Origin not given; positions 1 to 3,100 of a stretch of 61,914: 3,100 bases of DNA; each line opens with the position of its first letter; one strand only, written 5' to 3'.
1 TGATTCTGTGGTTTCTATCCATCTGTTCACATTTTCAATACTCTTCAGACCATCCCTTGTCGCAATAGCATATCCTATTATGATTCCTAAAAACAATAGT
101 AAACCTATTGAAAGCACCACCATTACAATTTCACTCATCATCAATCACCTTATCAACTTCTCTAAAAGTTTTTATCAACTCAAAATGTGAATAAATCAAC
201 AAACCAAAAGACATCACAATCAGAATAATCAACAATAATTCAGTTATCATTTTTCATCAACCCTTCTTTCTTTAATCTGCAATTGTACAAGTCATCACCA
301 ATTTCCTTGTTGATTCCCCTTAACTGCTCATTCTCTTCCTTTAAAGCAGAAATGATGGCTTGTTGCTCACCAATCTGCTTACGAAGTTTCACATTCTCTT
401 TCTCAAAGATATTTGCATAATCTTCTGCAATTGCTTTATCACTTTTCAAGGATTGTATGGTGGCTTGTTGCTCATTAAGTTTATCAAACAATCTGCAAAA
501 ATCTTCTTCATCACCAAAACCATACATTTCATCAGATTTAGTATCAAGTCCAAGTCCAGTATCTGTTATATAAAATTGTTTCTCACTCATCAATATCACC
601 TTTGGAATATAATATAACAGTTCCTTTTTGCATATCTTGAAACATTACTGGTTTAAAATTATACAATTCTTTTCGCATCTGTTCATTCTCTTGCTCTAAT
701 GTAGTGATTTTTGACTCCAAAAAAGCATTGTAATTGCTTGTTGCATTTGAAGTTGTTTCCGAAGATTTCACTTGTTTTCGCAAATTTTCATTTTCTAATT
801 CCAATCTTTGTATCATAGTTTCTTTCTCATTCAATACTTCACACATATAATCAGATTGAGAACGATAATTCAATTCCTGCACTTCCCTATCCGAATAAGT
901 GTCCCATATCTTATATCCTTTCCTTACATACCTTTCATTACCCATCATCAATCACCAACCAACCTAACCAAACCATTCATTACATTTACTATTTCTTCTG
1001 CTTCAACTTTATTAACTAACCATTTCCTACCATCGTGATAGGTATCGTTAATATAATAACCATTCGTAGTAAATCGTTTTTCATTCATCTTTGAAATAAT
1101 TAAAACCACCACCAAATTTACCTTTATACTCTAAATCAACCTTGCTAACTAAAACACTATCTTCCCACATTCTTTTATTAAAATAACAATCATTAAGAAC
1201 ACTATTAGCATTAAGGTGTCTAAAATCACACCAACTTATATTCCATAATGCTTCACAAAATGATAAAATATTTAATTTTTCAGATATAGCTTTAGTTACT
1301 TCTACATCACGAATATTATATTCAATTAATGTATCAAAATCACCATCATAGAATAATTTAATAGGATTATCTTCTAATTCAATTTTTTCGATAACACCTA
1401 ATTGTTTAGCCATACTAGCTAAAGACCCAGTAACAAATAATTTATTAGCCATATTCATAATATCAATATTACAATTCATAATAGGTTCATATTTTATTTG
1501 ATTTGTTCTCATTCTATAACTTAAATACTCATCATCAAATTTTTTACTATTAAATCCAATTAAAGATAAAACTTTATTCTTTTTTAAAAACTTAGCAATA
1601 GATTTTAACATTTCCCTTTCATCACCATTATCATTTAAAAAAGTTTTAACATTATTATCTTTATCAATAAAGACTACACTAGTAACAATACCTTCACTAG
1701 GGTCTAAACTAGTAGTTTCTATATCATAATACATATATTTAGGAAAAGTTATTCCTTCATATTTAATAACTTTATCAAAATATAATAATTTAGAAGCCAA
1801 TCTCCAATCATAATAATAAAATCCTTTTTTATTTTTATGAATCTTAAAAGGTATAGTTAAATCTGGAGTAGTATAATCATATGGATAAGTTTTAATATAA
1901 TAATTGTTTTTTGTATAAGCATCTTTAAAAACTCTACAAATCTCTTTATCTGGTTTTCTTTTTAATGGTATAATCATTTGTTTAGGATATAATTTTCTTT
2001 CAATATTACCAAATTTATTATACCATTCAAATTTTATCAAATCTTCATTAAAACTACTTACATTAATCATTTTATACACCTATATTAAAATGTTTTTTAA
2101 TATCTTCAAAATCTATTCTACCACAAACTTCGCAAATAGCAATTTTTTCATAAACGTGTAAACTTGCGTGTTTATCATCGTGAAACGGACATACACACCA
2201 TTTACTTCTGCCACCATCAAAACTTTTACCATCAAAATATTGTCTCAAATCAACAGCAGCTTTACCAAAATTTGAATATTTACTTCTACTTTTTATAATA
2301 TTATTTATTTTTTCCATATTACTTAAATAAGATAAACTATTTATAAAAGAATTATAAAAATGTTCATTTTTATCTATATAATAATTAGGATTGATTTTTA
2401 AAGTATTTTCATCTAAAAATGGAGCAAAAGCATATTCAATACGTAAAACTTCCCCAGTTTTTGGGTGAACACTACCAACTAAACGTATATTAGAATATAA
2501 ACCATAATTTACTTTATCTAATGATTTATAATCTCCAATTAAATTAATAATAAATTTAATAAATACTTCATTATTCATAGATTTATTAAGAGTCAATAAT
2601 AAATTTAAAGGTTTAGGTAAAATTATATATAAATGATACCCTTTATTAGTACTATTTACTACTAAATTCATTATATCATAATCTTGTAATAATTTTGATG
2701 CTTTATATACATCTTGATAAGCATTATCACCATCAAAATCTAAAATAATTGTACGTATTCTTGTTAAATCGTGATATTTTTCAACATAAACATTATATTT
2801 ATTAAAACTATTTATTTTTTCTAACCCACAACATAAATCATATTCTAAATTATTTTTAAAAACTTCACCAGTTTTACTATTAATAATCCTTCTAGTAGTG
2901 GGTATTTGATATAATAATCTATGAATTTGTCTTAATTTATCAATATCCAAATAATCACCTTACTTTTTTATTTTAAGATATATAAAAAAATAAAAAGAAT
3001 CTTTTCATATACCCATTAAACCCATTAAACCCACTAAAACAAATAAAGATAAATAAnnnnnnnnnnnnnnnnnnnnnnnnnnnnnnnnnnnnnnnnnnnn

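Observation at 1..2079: Family B DNA polymerase cleanly split into exonuclease and polymerase genes by a 1.5-kb block of five small ORFs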

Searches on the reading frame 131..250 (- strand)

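Call 3: search_protein_families(library=pfam, proteins=[window:131-250:-], max_evalue=0.1)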
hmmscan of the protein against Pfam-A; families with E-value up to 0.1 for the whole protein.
window:131-250:- (39 aa): 2 families
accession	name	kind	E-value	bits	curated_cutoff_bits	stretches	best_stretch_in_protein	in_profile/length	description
PF05961.16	Chordopox_A13L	-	0.0037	17.9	24.1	1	1-34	1-34/69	Chordopoxvirus A13L protein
PF11044.13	TMEMspv1-c74-12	-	0.085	13.5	25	1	6-28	12-34/49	Plectrovirus spv1-c74 ORF 12 transmembrane protein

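Call 64: search_protein_families(library=phrogs, proteins=[window:131-250:-], max_evalue=0.01)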
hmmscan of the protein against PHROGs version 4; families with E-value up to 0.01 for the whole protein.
window:131-250:- (39 aa): 0 families

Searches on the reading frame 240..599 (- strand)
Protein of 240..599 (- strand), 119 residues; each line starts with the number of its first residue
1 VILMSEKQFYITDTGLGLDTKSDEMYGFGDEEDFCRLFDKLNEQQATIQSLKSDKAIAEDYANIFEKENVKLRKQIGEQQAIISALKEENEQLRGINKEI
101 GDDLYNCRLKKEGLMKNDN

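Call 3: search_protein_families(library=pfam, proteins=[window:240-599:-], max_evalue=0.1)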
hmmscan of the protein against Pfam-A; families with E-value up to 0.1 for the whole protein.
window:240-599:- (119 aa): 5 families
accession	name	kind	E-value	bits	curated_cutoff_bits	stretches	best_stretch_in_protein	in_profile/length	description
PF10473.14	CENP-F_leu_zip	-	0.011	16.2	34.5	1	30-116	1-87/140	Leucine-rich repeats of kinetochore protein Cenp-F/LEK1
PF09869.16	KH_DUF2096_C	-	0.012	15.7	24.6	1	56-88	20-52/59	DUF2096 C-terminal KH-like domain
PF01166.23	TSC22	-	0.013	16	30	1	71-95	18-42/57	TSC-22/dip/bun family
PF07412.17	Geminin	-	0.018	15.2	22.2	1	67-97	128-158/197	Geminin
PF06785.16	UPF0242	-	0.041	14.4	33.5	1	39-113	68-143/194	Uncharacterised protein family (UPF0242) N-terminus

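Call 64: search_protein_families(library=phrogs, proteins=[window:240-590:-], max_evalue=0.01)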
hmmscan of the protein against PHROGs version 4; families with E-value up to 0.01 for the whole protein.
window:240-590:- (116 aa): 1 family
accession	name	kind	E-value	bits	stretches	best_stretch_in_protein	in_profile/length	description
phrog_2658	-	other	0.00034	21.9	1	33-98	52-114/126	hol-like chemotaxis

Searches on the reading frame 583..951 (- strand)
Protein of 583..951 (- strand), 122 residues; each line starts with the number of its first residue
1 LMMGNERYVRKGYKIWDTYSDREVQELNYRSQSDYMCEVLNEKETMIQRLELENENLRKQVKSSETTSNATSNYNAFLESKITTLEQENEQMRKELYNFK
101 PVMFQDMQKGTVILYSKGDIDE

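Call 3: search_protein_families(library=pfam, proteins=[window:583-951:-], max_evalue=0.1)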
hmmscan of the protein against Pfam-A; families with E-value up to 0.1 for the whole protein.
window:583-951:- (122 aa): 13 families
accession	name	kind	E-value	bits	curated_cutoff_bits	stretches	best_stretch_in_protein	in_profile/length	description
PF12329.13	TMF_DNA_bd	-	0.00012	22.4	35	1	39-99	6-66/74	TATA element modulatory factor 1 DNA binding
PF05377.16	FlaC_arch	-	0.0021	18.8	27.8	0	78-97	12-31/55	Flagella accessory protein C (FlaC)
PF07924.16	NuiA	-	0.0024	18.6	22.1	1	25-102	12-86/130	Nuclease A inhibitor-like protein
PF01166.23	TSC22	-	0.011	16.3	30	0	78-95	26-43/57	TSC-22/dip/bun family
PF11559.13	ADIP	-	0.02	15.4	34.3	1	41-109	69-137/151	Afadin- and alpha -actinin-Binding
PF06785.16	UPF0242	-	0.025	15.1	33.5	1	29-96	95-159/194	Uncharacterised protein family (UPF0242) N-terminus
PF03813.20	Nrap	-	0.026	15.1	31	1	43-87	91-139/149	Nrap protein domain 1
PF00170.26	bZIP_1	-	0.034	14.7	27.6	1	76-100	29-53/64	bZIP transcription factor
PF25764.1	KIF21A_4th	-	0.034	14.2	33.1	1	38-96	61-120/183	KIF21A-like domain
PF05141.17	DIT1_PvcA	-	0.065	13.2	26.4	1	16-95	106-184/273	Pyoverdine/dityrosine biosynthesis protein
PF07471.18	Phage_Nu1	-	0.074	13.1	30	0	86-112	56-82/164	Phage DNA packaging protein Nu1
PF22216.1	Sas-6_C_CC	-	0.075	13.7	27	0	39-60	32-53/57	Spindle assembly abnormal protein 6 homolog, C-terminal coiled coil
PF05812.17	Herpes_BLRF2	-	0.085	13.4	25.8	0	44-65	8-29/119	Herpesvirus BLRF2 protein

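Call 64: search_protein_families(library=phrogs, proteins=[window:583-945:-], max_evalue=0.01)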
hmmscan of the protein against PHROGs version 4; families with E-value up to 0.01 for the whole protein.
window:583-945:- (120 aa): 2 families
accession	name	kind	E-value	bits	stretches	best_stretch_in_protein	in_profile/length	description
phrog_13529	-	unknown function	3e-05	24.9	1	68-98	19-50/55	-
phrog_26599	-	unknown function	0.0026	18.7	0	74-93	25-44/81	-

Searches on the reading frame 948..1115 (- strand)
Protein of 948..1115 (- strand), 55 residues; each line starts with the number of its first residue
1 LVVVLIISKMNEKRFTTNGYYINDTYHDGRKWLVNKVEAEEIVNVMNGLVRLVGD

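Call 3: search_protein_families(library=pfam, proteins=[window:948-1115:-], max_evalue=0.1)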
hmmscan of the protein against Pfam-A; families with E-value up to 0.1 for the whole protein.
window:948-1115:- (55 aa): 1 family
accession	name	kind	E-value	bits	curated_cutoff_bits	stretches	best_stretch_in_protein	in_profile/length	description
PF04729.19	ASF1_hist_chap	-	0.007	16.7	27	1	2-37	93-126/154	ASF1 like histone chaperone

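Call 64: search_protein_families(library=phrogs, proteins=[window:948-1088:-], max_evalue=0.01)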
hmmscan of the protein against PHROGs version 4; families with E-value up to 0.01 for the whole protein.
window:948-1088:- (46 aa): 0 families

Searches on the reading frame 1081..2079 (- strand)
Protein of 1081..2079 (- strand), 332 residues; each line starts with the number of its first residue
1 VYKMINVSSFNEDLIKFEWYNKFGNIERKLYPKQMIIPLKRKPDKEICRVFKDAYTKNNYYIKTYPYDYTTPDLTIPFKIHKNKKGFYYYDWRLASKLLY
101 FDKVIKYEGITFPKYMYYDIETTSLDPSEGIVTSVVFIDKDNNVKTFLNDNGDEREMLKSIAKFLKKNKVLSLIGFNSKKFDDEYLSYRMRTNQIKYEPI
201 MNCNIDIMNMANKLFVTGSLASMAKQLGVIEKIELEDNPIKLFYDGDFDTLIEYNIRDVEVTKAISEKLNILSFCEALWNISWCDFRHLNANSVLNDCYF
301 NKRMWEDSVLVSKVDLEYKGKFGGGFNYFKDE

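Call 3: search_protein_families(library=pfam, proteins=[window:1081-2079:-], max_evalue=0.1)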
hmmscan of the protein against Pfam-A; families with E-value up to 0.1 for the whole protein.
window:1081-2079:- (332 aa): 5 families
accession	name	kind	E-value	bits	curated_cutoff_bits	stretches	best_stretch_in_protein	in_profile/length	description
PF13482.12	RNase_H_2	-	4.9e-14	53.1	22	1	116-269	1-164/165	RNase_H superfamily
PF03104.25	DNA_pol_B_exo1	-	0.00015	21.7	23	1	153-196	142-186/242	DNA polymerase family B, exonuclease domain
PF10108.15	DNA_pol_B_exo2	-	0.001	19.3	24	1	134-196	15-78/213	Predicted 3'-5' exonuclease related to the exonuclease domain of PolB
PF00820.24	Lipoprotein_1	-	0.088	12.4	25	0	121-183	166-226/265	Borrelia lipoprotein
PF00929.31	RNase_T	-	0.098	13.6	24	0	147-229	63-145/164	Exonuclease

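Call 6: search_dna_similar(query=window:1081-2079:-, collection=phages, mode=protein, max_rows=30)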
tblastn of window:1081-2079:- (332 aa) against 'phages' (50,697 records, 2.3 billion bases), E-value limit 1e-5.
Records with a match: 7; places in all: 7; records where one place covers at least 80% of the query: 0.
Best place of each record, by identity: <60% 7.
By first word of the organism name: Haloarcula 4; Halorubrum 3.
By host as written in the record: Haloarcula japonica 4; Halorubrum sp. 2; Halorubrum sodomense 1.
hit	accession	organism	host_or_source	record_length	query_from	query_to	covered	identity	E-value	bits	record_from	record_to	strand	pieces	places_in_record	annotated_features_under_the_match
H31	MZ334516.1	Halorubrum virus HRTV-15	Halorubrum sp.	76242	154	315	49%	25.4%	3e-6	55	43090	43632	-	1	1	DNA polymerase elongation subunit family B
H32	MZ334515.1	Haloarcula virus HJTV-3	Haloarcula japonica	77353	154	315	49%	25.4%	3e-6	55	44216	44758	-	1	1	DNA polymerase elongation subunit family B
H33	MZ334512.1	Halorubrum virus HRTV-24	Halorubrum sp.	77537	154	315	49%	25.4%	3e-6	55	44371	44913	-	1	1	DNA polymerase elongation subunit family B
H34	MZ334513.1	Haloarcula virus HJTV-2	Haloarcula japonica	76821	154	315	49%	25.4%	3e-6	55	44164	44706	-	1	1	DNA polymerase elongation subunit family B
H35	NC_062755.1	Haloarcula virus HJTV-2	Haloarcula japonica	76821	154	315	49%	25.4%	3e-6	55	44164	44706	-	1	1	DNA polymerase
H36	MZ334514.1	Halorubrum virus HSTV-3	Halorubrum sodomense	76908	154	315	49%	25.4%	5e-6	54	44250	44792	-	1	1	DNA polymerase elongation subunit family B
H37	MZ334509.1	Haloarcula virus HJTV-1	Haloarcula japonica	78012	148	292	44%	27.4%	5e-6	54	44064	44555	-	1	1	DNA polymerase elongation subunit family B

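Call 12: find_related_loci(query=window:1081-2079:-, collection=viral_contigs, flank=6000)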
Query window:1081-2079:- (332 aa) in viral_contigs; peptide patterns used: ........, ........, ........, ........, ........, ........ (x = any residue, [..] = any of these).
2 stretches matched a pattern; 1 encode a relative of the query (tblastn E <= 1e-3); 1 distinct loci.
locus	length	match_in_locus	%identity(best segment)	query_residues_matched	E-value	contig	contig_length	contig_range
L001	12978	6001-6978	65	3-330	8e-142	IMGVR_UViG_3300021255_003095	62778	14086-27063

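Call 57: find_homologous_proteins(query=window:1081-2079:-)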
Query window:1081-2079:- (332 aa): 29 proteins with E <= 0.001 among 939 candidates.
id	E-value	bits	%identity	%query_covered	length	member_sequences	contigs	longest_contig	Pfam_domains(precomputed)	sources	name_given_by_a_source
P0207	1.2e-211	720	95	99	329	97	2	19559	PF13482.13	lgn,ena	-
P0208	1.7e-172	591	78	99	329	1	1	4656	PF13482.13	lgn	-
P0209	2.2e-163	561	75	98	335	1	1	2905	PF13482.13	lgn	-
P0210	1.4e-146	506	69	99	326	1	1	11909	PF13482.13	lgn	-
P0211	6.7e-137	474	65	98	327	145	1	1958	PF13482.13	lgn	-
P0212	9.8e-137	474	66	96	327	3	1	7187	PF13482.13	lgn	-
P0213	1.8e-136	473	66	99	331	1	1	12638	PF13482.13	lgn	-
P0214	4.3e-134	465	66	98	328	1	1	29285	PF13482.13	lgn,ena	-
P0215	2.2e-130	453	62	98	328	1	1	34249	PF13482.13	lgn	-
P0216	1.7e-127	443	73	78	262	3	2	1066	PF13482.13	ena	-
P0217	1.4e-125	437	62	98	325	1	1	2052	PF13482.13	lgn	-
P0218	4.6e-125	435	62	98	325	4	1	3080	PF13482.13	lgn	-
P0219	2.8e-122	426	59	98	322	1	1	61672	PF13482.13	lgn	-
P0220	3.8e-122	426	62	98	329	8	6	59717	PF13482.13,PF03104.26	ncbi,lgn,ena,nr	ncbi:ribonuclease H-like domain-containing protein [bacterium]|nr:ribonuclease H-like domain-contain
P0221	4.0e-121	422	66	89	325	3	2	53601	PF13482.13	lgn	-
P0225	2.3e-78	282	47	98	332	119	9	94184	PF13482.13,PF03104.26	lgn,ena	-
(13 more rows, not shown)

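Call 59: find_encoding_contigs(protein=P0225, flank=10000, max_places=2)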
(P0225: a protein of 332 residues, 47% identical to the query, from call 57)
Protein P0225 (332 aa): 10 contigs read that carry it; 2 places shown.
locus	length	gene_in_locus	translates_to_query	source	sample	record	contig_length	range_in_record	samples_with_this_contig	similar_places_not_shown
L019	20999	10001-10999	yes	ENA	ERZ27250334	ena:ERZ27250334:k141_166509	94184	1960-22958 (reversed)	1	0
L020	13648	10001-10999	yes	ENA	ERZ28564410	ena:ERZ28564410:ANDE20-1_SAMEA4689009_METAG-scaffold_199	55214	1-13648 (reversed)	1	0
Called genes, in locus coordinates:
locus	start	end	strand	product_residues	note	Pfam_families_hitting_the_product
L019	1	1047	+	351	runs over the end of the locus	-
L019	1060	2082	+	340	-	PF22337:Phage_fiber_rpt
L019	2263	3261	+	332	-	PF09373:PMBR (faint)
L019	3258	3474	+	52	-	-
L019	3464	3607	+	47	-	-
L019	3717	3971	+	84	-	-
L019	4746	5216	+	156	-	PF22539:DUF7004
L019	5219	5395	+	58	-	-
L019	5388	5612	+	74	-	-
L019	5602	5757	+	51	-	-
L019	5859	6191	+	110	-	-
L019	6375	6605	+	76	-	-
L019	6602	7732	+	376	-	PF00149:Metallophos, PF12850:Metallophos_2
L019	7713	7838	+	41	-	-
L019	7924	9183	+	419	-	PF14284:PcfJ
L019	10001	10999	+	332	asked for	PF13482:RNase_H_2, PF03104:DNA_pol_B_exo1 (weak)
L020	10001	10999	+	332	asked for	PF13482:RNase_H_2, PF03104:DNA_pol_B_exo1 (weak)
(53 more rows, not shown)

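Call 92: search_protein_families(library=pfam, proteins=[L001:6984-7280:+], max_evalue=0.01)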
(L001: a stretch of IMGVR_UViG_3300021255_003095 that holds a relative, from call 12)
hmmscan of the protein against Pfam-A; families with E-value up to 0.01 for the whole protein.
L001:6984-7280:+ (98 aa): 0 families

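Call 93: search_protein_families(library=phrogs, proteins=[L001:6984-7280:+], max_evalue=0.001)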
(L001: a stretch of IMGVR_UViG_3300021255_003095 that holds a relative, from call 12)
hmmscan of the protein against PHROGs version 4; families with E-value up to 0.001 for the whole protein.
L001:6984-7280:+ (98 aa): 0 families

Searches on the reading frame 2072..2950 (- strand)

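Call 3: search_protein_families(library=pfam, proteins=[window:2072-2950:-], max_evalue=0.1)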
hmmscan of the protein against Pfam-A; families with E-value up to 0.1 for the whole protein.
window:2072-2950:- (292 aa): 2 families
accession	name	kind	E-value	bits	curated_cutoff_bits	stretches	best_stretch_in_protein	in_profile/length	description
PF01807.25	Zn_ribbon_DnaG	-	0.0039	17.4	24.9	1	247-273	29-57/98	CHC2 zinc finger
PF08192.17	Peptidase_S64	-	0.09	11.7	23.6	0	44-141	212-313/692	Peptidase family S64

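Call 64: search_protein_families(library=phrogs, proteins=[window:2072-2950:-], max_evalue=0.01)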
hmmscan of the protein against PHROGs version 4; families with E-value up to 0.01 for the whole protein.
window:2072-2950:- (292 aa): 1 family
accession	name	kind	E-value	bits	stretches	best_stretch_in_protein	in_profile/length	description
phrog_11992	-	unknown function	1.4e-06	29.6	1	233-277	11-55/177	-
